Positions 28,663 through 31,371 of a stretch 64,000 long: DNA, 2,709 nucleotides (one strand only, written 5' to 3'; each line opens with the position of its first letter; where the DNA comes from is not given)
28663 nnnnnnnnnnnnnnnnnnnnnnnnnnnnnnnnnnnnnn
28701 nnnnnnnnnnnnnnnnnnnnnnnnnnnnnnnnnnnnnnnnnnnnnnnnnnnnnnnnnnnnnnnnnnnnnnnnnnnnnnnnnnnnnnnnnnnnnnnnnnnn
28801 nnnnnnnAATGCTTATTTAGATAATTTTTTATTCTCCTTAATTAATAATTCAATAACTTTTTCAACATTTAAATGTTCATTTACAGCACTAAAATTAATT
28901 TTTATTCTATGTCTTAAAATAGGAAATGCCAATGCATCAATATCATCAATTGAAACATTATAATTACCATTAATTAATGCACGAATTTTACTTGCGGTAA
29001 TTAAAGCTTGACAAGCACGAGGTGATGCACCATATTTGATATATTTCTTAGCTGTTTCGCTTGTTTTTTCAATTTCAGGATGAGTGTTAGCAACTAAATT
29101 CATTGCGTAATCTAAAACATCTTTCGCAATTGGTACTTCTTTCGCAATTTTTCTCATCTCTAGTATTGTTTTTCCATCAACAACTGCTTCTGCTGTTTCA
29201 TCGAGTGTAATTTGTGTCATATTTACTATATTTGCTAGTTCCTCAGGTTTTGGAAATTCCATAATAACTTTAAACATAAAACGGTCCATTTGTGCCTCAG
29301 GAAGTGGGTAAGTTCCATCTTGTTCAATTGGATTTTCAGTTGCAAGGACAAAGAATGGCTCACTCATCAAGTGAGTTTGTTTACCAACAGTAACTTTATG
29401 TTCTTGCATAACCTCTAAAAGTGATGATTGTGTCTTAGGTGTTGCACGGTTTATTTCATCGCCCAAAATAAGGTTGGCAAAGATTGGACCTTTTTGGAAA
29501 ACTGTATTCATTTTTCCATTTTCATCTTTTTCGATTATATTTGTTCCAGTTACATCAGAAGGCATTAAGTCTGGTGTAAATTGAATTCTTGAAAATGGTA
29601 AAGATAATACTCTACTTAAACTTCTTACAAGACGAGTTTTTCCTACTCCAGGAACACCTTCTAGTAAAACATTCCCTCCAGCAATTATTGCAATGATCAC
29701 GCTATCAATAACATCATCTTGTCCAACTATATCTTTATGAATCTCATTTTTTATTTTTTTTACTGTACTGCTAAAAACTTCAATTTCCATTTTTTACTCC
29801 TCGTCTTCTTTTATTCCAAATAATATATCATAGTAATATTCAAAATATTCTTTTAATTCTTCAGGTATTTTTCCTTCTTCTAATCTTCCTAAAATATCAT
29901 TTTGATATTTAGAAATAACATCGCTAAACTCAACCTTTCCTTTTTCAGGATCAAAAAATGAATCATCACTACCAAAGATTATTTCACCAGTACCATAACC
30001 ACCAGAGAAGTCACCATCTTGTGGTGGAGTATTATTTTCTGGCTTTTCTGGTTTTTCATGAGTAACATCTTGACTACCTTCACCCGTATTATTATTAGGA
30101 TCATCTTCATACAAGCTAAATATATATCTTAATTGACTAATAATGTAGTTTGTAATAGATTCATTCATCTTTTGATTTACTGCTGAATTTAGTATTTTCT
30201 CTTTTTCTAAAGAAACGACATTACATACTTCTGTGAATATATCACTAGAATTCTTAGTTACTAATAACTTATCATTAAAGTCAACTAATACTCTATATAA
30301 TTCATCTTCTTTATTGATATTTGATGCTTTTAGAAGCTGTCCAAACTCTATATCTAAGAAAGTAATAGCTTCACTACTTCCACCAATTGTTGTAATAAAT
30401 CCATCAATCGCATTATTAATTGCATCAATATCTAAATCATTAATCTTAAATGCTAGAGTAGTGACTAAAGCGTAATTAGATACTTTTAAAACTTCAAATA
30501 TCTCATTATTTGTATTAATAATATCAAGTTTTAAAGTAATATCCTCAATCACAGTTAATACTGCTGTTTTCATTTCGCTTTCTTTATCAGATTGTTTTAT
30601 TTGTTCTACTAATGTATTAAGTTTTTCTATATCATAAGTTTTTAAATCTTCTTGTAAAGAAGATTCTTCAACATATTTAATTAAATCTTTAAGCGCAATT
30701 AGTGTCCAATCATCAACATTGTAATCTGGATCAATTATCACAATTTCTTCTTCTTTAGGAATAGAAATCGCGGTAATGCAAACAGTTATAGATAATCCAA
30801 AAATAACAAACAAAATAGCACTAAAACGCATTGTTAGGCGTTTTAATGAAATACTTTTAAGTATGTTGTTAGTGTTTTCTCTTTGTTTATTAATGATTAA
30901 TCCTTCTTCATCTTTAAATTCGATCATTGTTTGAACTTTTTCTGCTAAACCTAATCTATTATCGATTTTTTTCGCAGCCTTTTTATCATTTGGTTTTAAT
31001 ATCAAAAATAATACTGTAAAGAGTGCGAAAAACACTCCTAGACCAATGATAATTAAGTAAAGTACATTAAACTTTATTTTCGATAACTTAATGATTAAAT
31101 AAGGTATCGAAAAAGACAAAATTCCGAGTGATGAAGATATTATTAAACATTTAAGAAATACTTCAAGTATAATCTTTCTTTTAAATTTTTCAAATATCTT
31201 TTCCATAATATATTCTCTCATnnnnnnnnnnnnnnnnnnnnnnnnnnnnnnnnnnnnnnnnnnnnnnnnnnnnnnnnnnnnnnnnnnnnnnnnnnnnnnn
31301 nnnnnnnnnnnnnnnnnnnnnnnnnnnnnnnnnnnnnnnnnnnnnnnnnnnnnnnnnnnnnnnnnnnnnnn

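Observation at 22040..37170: MoxR-DUF58-VWA-VWA chaperone module fused into an operon with a transmembrane thiol-redox relay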

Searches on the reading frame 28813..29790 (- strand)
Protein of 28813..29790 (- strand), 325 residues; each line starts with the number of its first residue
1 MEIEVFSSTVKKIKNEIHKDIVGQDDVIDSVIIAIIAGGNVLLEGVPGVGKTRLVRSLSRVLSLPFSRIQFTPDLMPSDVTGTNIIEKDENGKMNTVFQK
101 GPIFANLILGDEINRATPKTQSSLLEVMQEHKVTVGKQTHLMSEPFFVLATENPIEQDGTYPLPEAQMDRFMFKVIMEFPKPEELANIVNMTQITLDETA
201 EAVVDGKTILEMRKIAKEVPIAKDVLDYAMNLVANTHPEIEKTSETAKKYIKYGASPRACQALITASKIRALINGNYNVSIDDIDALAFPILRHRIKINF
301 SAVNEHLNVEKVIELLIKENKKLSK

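Call 4: search_protein_families(library=pfam, proteins=[window:28813-29790:-], max_evalue=0.01)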
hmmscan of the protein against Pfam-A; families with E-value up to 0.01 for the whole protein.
window:28813-29790:- (325 aa): 11 families
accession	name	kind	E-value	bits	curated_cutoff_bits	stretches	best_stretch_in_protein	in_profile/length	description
PF07726.17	AAA_3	-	1.4e-60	203.4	27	1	41-173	2-131/131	ATPase family associated with various cellular activities (AAA)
PF20030.5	bpMoxR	-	5.2e-18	65.3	27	1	10-191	3-180/205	MoxR domain in the MoxR-vWA-beta-propeller ternary systems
PF07728.20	AAA_5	-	2.8e-15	57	22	1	40-171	1-139/139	AAA domain (dynein-related subfamily)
PF17863.7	AAA_lid_2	-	8.5e-14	51.5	22.7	1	247-312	5-70/74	AAA lid domain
PF00004.35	AAA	-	7.8e-08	33.3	21.2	1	41-154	1-111/131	ATPase family associated with various cellular activities (AAA)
PF00493.29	MCM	-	2.3e-06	27.3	23.3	1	12-155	17-174/224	MCM P-loop domain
PF01078.27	Mg_chelatase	-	2.1e-05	24.5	20.3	1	19-63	3-47/207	Magnesium chelatase, subunit ChlI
PF00158.32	Sigma54_activat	-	6.1e-05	23.2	20.2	1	110-157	99-147/168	Sigma-54 interaction domain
PF13191.12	AAA_16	-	0.0006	20.8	32.6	1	38-64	24-50/167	AAA ATPase domain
PF07724.20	AAA_2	-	0.0035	17.9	27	0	39-139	4-110/166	AAA domain (Cdc48 subfamily)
PF04580.18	Pox_D3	-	0.0053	16.8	23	0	98-135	146-183/248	Chordopoxvirinae D3 protein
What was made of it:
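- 28813..29790 (-): Module Z2: MoxR AAA+ ATPase. AAA_3 1.4e-60 and AAA_lid_2 (call 4).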

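Call 5: search_protein_families(library=ncbifam, proteins=[window:28813-29790:-], max_evalue=0.01)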
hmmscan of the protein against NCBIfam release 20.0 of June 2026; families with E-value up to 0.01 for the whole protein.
window:28813-29790:- (325 aa): 17 families
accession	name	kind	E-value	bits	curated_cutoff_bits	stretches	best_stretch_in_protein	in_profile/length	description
TIGR02031.1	BchD-ChlD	equivalog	1.1e-09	37.5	499.55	1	40-294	18-269/608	magnesium chelatase ATPase subunit D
NF047784.1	MadB_ATPase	equivalog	3e-09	36.5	475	1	107-233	141-262/298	MadB family AAA-type ATPase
TIGR02442.1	Cob-chelat-sub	hypoth_equivalog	9.8e-07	27.6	779.45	1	111-299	134-313/641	putative cobaltochelatase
TIGR02639.1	ClpA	equivalog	1.1e-06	27.2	993.15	1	9-135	447-587/734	ATP-dependent Clp protease ATP-binding subunit ClpA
TIGR02640.1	gas_vesic_GvpN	equivalog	1.2e-06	28.3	266.8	1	109-213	110-216/262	gas vesicle protein GvpN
TIGR00368.1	TIGR00368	hypoth_equivalog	1.5e-05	23.8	362.4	1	18-62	191-235/499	YifB family Mg chelatase-like AAA ATPase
NF000868.0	PRK00080.1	equivalog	6.1e-05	22.1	282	1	11-226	17-223/330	Holliday junction branch migration DNA helicase RuvB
TIGR02030.1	BchI-ChlI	equivalog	6.3e-05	22.3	466.95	0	120-314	147-333/337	magnesium chelatase ATPase subunit I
TIGR00764.1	lon_rel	equivalog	0.00015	20.5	516.6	1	19-63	18-62/608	ATP-dependent protease LonB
NF010054.0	PRK13531.1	equivalog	0.00025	20.2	681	1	8-204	9-202/498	ATPase RavA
TIGR00635.1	ruvB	equivalog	0.00031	19.9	299.05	1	19-220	4-195/305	Holliday junction branch migration DNA helicase RuvB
NF007365.0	PRK09862.1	equivalog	0.0008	18.1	530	1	10-62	182-234/506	YifB family Mg chelatase-like AAA ATPase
NF001679.0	PRK00440.1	equivalog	0.0011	18.1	303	1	12-132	11-131/322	replication factor C small subunit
NF003745.1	PRK05342.1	equivalog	0.0014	17.5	359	1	36-67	107-138/418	ATP-dependent Clp protease ATP-binding subunit ClpX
NF042959.1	IteA_antiphage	equivalog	0.0052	16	510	0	38-66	125-153/367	anti-phage ATPase IteA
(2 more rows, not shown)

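Call 85: search_protein_families(library=padloc, proteins=[window:28813-29790:-], max_evalue=0.001)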
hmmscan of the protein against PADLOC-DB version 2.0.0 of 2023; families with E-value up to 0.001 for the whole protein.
window:28813-29790:- (325 aa): 4 families
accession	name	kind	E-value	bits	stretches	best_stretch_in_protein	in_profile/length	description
PDLC03838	DolB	-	2.1e-06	25.3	1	8-72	128-200/375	-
PDLC02196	IetA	-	3.8e-05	21.3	0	39-66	123-150/374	-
PDLC04140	mad8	-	8.3e-05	20.2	1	20-101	9-67/314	mads_8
PDLC04232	IetA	-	0.00086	16.8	0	40-71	118-149/330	-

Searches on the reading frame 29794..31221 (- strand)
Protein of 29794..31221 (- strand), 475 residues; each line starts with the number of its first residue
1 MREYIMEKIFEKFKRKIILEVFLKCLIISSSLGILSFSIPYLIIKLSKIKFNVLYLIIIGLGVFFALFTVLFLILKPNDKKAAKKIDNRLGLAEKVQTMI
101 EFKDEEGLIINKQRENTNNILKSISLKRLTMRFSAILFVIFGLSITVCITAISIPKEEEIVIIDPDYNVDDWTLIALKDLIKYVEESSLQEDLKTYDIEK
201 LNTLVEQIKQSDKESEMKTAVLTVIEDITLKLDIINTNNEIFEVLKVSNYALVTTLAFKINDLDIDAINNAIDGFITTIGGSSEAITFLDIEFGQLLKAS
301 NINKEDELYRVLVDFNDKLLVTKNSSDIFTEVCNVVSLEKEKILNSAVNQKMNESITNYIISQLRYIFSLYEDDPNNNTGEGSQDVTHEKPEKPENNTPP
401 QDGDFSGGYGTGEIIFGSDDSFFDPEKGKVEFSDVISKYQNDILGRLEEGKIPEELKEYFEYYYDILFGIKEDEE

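Call 4: search_protein_families(library=pfam, proteins=[window:29794-31221:-], max_evalue=0.01)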
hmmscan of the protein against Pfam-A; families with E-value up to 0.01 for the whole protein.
window:29794-31221:- (475 aa): 0 families

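Call 5: search_protein_families(library=ncbifam, proteins=[window:29794-31221:-], max_evalue=0.01)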
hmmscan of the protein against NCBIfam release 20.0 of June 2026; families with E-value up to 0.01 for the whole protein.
window:29794-31221:- (475 aa): 0 families

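Call 54: search_protein_families(library=pfam, proteins=[window:29794-31221:-], max_evalue=10)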
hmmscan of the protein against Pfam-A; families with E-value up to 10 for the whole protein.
window:29794-31221:- (475 aa): 6 families
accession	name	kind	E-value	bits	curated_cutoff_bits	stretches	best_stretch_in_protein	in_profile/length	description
PF03706.18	LPG_synthase_TM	-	0.019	14.9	33.4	1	32-149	125-220/302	Lysylphosphatidylglycerol synthase TM region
PF03600.22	CitMHS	-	0.058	12.9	31.9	1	21-146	121-220/336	Citrate transporter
PF10317.15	7TM_GPCR_Srd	-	0.059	13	22.8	1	10-88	77-154/292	Serpentine type 7TM GPCR chemoreceptor Srd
PF07899.16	Frigida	-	0.14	11.8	25.7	1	172-215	244-284/289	Frigida-like protein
PF03310.18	Cauli_DNA-bind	-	3.1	8.4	24.2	1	190-247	8-65/117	Caulimovirus DNA-binding protein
PF22373.2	MG491_central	-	3.7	8.3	27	1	192-272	25-106/132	Organelle protein MG491, central domain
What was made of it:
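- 29794..31221 (-): Module Z1: TM475, a three-TM protein with a large helical extracytoplasmic domain and an acidic tail. It is the constant first gene of the MoxR module. No Pfam or NCBIfam hit (calls 4, 5, 54).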

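Call 85: search_protein_families(library=padloc, proteins=[window:29794-31221:-], max_evalue=0.001)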
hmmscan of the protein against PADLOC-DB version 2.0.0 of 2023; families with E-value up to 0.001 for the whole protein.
window:29794-31221:- (475 aa): 0 families

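Call 89: search_protein_representatives(protein=window:29794-31221:-)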
Query: 475 residues. Proteins with E-value up to 0.001 (for the whole library): 1104; up to 1e-10: 641; up to 1e-30: 198. The best 150 are listed.
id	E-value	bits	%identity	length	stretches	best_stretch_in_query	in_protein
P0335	1.3e-128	446.2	49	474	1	6-475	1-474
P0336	5.0e-116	404.6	45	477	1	7-473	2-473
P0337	6.4e-108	377.9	42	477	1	8-473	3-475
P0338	1.5e-102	360.3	44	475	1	9-473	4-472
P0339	4.8e-102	358.6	46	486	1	7-474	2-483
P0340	2.1e-100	353.2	45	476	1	6-473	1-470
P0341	5.1e-100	351.9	45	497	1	8-475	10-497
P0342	3.9e-99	349.0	43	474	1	6-475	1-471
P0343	1.6e-96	340.4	43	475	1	6-473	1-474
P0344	2.1e-95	336.7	42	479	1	6-475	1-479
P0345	1.3e-90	320.9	39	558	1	10-473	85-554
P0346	2.5e-90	320.0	43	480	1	8-469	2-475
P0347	1.7e-88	313.9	39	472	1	9-474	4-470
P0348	2.7e-88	313.3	40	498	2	161-475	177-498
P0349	9.2e-87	308.2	38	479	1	8-475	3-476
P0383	9.5e-47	176.3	28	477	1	9-473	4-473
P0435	1.1e-38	149.8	26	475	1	6-469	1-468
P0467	4.6e-35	137.8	25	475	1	7-468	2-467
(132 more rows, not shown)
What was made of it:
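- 29794..31221 (-): The family has 1104 representatives at E <= 1e-3 (call 89).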

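Call 90: find_encoding_contigs(protein=P0467, flank=10000, max_places=2)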
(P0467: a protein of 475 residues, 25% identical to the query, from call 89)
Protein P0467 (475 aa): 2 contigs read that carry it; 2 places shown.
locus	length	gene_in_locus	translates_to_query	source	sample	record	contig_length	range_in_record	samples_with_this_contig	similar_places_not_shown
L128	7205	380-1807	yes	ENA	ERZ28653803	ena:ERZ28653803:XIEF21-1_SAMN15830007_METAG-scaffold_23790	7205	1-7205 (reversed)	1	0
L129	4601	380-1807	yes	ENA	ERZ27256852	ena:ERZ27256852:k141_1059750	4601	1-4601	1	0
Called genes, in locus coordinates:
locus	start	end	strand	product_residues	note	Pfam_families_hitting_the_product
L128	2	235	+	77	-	?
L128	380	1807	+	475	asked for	-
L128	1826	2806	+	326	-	PF00493:MCM (weak), PF01078:Mg_chelatase (faint), PF20030:bpMoxR, PF00004:AAA (weak), PF07726:AAA_3, PF07728:AAA_5, PF17863:AAA_lid_2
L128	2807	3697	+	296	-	PF01882:DUF58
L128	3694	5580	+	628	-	PF07584:BatA, PF13519:VWA_2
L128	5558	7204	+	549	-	?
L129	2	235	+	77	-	?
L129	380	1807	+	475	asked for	-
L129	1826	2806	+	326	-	PF00493:MCM (weak), PF01078:Mg_chelatase (faint), PF20030:bpMoxR, PF00004:AAA (weak), PF07726:AAA_3, PF07728:AAA_5, PF17863:AAA_lid_2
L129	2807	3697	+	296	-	PF01882:DUF58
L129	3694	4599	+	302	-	?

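Call 91: find_encoding_contigs(protein=P0435, flank=10000, max_places=3)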
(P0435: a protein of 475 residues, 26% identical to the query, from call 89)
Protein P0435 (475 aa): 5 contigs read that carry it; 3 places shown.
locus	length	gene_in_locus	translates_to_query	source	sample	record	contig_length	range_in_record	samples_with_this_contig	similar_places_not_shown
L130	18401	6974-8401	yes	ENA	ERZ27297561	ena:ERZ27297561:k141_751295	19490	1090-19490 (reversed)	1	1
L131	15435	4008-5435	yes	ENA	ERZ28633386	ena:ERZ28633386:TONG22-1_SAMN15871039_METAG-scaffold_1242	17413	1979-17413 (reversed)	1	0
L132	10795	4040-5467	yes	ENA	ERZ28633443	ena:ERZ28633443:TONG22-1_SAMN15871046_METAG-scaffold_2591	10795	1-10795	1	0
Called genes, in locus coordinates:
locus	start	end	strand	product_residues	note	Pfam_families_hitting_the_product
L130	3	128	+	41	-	?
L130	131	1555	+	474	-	PF14659:Phage_int_SAM_3, PF00589:Phage_integrase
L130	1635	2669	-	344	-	-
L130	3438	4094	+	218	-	PF00730:HhH-GPD, PF00633:HHH (weak)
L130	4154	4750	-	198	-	PF01081:Aldolase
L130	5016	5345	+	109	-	PF03840:SecG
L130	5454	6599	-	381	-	PF07411:DUF1508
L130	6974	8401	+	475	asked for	-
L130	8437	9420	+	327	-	PF20030:bpMoxR, PF00004:AAA (weak), PF07726:AAA_3, PF07728:AAA_5, PF17863:AAA_lid_2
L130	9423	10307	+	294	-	PF01882:DUF58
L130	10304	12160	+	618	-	PF07584:BatA, PF13519:VWA_2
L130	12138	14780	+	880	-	PF13519:VWA_2, PF13768:VWA_3 (faint), PF00092:VWA, PF13519:VWA_2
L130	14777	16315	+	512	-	-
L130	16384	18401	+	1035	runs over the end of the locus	?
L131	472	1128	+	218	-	PF00730:HhH-GPD, PF00633:HHH (weak)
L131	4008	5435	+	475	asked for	-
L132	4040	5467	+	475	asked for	-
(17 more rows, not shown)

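Call 92: find_encoding_contigs(protein=P0383, flank=10000, max_places=3)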
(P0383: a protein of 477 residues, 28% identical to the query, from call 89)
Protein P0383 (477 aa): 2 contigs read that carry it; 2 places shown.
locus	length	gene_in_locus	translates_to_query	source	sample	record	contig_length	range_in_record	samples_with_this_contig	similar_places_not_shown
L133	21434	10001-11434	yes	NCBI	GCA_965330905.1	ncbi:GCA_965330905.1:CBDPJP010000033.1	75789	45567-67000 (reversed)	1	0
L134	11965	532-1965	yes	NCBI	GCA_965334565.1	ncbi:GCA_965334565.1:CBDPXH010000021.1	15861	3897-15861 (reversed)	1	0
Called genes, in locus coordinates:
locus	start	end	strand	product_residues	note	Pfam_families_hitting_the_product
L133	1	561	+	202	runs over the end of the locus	-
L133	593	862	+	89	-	PF01842:ACT, PF13740:ACT_6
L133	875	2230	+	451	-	PF05167:DUF711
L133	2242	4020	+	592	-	PF08439:Peptidase_M3_N, PF01432:Peptidase_M3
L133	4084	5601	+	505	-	PF00772:DnaB, PF13481:AAA_25, PF03796:DnaB_C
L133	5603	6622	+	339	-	PF01300:Sua5_yciO_yrdC, PF03481:Sua5_C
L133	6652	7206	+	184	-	PF01451:LMWPc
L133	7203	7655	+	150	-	PF02502:LacAB_rpiB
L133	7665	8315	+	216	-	PF14681:UPRTase, PF00156:Pribosyltran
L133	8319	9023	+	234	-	PF03575:Peptidase_S51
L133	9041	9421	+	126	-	PF05635:23S_rRNA_IVP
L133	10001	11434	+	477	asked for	-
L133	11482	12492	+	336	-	PF00493:MCM (weak), PF20030:bpMoxR, PF01078:Mg_chelatase (weak), PF00004:AAA (weak), PF07726:AAA_3, PF07728:AAA_5, PF17863:AAA_lid_2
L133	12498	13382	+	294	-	PF01882:DUF58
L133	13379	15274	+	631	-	PF07584:BatA, PF13519:VWA_2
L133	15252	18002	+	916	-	PF00092:VWA (faint), PF13519:VWA_2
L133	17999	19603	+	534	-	-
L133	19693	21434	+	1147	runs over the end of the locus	-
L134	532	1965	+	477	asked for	-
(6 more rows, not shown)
